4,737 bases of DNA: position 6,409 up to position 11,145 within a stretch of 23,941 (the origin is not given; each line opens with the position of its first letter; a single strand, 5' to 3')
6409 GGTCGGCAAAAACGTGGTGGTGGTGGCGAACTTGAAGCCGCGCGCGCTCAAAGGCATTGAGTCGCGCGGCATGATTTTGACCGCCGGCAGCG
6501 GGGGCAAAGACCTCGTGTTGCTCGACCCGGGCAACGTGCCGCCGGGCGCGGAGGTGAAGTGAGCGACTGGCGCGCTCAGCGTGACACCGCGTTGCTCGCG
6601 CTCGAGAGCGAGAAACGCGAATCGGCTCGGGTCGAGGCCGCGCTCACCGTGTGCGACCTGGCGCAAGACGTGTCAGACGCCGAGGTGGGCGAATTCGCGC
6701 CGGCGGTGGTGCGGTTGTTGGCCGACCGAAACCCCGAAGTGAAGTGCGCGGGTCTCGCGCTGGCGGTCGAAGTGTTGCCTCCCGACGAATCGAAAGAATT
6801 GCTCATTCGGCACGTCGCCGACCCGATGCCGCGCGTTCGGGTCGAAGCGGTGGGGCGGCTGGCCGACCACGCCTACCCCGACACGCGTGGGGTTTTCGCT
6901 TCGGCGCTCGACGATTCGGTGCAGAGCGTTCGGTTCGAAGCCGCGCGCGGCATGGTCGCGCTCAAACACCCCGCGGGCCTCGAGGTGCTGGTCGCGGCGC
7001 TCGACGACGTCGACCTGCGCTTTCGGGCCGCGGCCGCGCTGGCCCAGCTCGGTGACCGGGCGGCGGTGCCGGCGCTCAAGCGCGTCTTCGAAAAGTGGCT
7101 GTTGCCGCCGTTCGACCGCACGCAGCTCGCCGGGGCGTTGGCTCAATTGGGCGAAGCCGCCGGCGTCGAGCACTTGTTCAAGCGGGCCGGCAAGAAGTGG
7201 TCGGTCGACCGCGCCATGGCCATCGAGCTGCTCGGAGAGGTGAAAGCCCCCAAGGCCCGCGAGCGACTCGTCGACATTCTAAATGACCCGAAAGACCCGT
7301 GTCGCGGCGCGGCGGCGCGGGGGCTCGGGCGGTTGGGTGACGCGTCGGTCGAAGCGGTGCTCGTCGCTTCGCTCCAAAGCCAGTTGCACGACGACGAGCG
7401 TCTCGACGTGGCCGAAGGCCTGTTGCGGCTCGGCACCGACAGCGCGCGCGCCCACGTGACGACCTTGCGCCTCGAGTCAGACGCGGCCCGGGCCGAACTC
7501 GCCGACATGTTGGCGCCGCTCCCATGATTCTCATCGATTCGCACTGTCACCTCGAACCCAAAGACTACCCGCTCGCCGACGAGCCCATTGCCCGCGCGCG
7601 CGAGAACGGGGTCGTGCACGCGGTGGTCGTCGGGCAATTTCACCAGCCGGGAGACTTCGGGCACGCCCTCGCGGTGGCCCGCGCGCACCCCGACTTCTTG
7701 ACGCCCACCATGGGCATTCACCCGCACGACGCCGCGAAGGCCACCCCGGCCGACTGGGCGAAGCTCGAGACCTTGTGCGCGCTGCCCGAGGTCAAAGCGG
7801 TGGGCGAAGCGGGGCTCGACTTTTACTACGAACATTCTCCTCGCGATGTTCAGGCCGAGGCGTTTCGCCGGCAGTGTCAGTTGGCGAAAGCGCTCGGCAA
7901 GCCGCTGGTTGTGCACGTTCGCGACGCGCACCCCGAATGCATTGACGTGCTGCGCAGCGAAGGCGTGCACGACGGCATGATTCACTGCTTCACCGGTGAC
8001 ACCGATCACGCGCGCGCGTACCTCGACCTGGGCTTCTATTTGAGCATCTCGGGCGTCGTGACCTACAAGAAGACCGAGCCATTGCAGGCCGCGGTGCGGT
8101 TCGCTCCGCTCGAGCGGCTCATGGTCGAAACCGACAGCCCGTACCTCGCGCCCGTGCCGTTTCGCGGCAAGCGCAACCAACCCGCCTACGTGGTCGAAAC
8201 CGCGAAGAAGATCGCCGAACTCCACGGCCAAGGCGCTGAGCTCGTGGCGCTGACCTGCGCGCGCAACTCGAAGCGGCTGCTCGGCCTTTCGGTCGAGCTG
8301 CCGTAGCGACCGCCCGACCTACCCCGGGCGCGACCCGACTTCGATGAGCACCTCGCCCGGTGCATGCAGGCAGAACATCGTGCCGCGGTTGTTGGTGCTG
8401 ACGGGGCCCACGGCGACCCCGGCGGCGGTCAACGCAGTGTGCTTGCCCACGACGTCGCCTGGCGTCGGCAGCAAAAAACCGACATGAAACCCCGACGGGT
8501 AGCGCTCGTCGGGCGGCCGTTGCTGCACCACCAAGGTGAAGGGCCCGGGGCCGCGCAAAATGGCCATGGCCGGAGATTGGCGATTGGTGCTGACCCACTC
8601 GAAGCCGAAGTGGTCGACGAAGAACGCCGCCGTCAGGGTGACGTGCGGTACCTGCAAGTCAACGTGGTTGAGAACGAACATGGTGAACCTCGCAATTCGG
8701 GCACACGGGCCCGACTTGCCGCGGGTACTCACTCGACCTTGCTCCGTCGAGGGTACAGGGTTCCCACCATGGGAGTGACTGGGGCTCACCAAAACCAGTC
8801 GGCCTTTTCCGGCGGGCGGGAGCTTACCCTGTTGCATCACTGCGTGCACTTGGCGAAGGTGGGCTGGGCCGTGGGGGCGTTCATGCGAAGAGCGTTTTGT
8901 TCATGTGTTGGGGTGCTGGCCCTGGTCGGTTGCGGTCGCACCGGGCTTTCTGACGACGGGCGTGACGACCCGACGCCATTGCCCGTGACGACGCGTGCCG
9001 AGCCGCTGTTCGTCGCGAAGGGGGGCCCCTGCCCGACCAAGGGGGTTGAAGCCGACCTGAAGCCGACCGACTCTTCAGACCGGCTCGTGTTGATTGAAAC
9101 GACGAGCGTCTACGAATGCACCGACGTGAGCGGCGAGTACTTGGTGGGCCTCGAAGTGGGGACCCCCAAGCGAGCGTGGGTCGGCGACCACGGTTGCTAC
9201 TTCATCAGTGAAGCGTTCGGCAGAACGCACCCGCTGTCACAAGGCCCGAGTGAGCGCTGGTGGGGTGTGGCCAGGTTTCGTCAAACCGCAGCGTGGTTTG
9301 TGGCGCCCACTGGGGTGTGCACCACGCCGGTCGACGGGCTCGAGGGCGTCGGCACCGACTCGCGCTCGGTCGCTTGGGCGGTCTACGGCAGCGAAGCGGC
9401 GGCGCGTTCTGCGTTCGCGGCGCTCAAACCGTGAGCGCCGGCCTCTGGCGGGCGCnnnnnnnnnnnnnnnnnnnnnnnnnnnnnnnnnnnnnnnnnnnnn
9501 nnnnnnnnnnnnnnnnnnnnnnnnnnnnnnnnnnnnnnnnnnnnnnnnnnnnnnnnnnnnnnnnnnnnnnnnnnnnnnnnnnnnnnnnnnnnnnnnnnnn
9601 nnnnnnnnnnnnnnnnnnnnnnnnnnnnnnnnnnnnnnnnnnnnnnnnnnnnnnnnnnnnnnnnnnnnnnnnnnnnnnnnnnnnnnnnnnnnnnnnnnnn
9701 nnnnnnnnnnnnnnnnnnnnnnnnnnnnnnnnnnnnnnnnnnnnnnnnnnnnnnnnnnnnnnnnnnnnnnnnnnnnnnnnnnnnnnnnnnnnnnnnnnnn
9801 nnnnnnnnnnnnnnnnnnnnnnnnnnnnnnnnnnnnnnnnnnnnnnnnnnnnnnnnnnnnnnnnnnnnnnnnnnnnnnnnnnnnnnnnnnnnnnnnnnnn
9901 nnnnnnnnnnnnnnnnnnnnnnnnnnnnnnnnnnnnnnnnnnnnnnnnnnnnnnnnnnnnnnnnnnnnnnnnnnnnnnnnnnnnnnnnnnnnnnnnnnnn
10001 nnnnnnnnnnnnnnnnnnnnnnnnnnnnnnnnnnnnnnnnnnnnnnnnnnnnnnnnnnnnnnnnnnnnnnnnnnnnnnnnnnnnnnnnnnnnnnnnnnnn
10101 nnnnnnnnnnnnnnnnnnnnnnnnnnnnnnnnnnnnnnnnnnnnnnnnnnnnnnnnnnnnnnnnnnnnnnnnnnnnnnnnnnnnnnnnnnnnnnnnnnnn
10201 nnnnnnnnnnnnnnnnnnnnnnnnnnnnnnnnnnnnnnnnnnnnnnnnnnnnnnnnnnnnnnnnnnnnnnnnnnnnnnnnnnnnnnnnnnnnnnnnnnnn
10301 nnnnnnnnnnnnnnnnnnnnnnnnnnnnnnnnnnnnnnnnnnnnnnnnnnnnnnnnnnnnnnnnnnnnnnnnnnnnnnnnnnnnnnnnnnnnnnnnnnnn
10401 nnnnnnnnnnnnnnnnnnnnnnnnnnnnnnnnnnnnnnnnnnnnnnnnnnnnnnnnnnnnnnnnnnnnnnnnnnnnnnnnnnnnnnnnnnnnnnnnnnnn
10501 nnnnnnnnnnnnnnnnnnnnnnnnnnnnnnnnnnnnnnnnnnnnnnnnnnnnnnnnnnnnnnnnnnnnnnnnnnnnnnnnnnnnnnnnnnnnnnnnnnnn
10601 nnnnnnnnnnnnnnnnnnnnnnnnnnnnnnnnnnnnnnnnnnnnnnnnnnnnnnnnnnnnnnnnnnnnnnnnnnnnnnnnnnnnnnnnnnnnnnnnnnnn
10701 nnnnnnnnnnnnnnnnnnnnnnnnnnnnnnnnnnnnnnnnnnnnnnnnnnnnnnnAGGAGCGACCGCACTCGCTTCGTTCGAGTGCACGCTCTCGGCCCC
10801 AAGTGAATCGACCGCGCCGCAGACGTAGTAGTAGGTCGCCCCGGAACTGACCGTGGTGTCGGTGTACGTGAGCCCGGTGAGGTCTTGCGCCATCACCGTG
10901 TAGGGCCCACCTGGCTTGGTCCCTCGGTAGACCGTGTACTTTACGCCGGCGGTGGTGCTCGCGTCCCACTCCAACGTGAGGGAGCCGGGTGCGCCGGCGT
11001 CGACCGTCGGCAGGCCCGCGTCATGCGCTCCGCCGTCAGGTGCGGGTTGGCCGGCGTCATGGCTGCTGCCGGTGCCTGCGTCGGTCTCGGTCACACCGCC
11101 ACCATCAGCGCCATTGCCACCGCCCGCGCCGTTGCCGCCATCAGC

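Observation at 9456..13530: Unusual c-di-GMP sensor (tandem MshEN, degenerate HD-GYP, pseudo-receiver, DUF4388/PATAN-like) followed on the same strand by two secreted surface proteins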

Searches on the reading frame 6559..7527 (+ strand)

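Call 63: search_protein_families(library=pfam, proteins=[window:6559-7527:+], max_evalue=0.01)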
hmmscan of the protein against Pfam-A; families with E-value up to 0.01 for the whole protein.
window:6559-7527:+ (322 aa): 5 families
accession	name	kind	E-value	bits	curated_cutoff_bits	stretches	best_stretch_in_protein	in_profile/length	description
PF13646.12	HEAT_2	-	3.8e-32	110.9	27.7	6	215-288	14-87/88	HEAT repeats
PF03130.22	HEAT_PBS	-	1.5e-14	53.2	20.9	1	153-177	1-25/27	PBS lyase HEAT-like repeat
PF02985.28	HEAT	-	1.2e-07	31.7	23.5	0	237-260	5-28/31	HEAT repeat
PF11838.14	ERAP1_C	-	2.6e-05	24.2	38.2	1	149-241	125-224/318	ERAP1-like C-terminal domain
PF01602.26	Adaptin_N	-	0.0027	16.8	37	0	20-83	127-190/524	Adaptin N terminal region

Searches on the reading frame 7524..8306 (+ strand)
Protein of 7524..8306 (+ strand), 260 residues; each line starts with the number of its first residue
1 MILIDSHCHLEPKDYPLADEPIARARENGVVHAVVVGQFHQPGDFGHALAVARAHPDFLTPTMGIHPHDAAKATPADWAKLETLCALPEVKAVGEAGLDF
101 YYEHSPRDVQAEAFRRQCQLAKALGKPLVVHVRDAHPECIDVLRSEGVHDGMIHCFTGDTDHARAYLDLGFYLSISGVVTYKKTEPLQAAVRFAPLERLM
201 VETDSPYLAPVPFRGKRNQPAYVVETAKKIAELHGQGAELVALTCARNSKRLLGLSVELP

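Call 63: search_protein_families(library=pfam, proteins=[window:7524-8306:+], max_evalue=0.01)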
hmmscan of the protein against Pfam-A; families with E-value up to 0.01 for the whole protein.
window:7524-8306:+ (260 aa): 1 family
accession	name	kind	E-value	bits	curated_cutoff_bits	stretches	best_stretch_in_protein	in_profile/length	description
PF01026.27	TatD_DNase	-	5.5e-80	268.9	27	1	4-253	1-252/253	TatD related DNase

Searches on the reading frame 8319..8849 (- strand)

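Call 63: search_protein_families(library=pfam, proteins=[window:8319-8849:-], max_evalue=0.01)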
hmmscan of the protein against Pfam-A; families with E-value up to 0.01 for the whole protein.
window:8319-8849:- (176 aa): 1 family
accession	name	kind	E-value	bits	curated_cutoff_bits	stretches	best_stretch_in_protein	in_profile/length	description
PF00903.31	Glyoxalase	-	8.3e-08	33.1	20.6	1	60-150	2-98/121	Glyoxalase/Bleomycin resistance protein/Dioxygenase superfamily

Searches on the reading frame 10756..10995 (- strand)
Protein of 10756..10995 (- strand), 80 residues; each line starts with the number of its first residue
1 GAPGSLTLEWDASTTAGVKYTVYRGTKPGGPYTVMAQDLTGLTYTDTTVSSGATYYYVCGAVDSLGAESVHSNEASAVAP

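Call 59: search_solved_structures(query=window:10756-10995:-, max_evalue=10, show_alignments=1)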
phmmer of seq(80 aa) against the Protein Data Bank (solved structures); distinct sequences matched with E-value up to 10: 13.
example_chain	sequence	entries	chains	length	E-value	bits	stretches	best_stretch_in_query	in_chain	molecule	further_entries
3mpc_A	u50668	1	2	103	6.3e-13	52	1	6-76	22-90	Fn3-like protein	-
5g56_A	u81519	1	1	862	9.4e-12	48.3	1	6-76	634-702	CARBOHYDRATE BINDING FAMILY 6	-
6jht_E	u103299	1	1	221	0.16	15.8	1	7-61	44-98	FAB Heavy Chain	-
4rzc_H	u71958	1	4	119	0.19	15.5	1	2-58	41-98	Fv M6P-1 light chain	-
1k85_A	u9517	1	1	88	0.35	14.6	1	4-76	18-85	CHITINASE A1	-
7cwt_E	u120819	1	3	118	1.2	13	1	2-60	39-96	Heavy chain Fab of HB27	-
7cyh_E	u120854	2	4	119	1.2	12.9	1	2-60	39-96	Heavy chain of HB27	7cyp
4u49_A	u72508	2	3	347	1.3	12.9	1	8-80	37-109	Pectate lyase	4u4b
5kvm_C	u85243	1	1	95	1.4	12.8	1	2-46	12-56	FN3 monobody alpha5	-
3b4n_A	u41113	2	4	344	1.4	12.8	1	8-72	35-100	Endo-pectate lyase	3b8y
2ocf_D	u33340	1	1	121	2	12.2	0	15-43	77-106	Fibronectin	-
8gzz_E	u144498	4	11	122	2.4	12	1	2-63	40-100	rabbit monoclonal antibody 1H1 Fab heavy chain | 1H1 heavy chain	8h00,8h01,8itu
1gy1_A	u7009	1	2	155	9.2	10.2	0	34-62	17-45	RUSTICYANIN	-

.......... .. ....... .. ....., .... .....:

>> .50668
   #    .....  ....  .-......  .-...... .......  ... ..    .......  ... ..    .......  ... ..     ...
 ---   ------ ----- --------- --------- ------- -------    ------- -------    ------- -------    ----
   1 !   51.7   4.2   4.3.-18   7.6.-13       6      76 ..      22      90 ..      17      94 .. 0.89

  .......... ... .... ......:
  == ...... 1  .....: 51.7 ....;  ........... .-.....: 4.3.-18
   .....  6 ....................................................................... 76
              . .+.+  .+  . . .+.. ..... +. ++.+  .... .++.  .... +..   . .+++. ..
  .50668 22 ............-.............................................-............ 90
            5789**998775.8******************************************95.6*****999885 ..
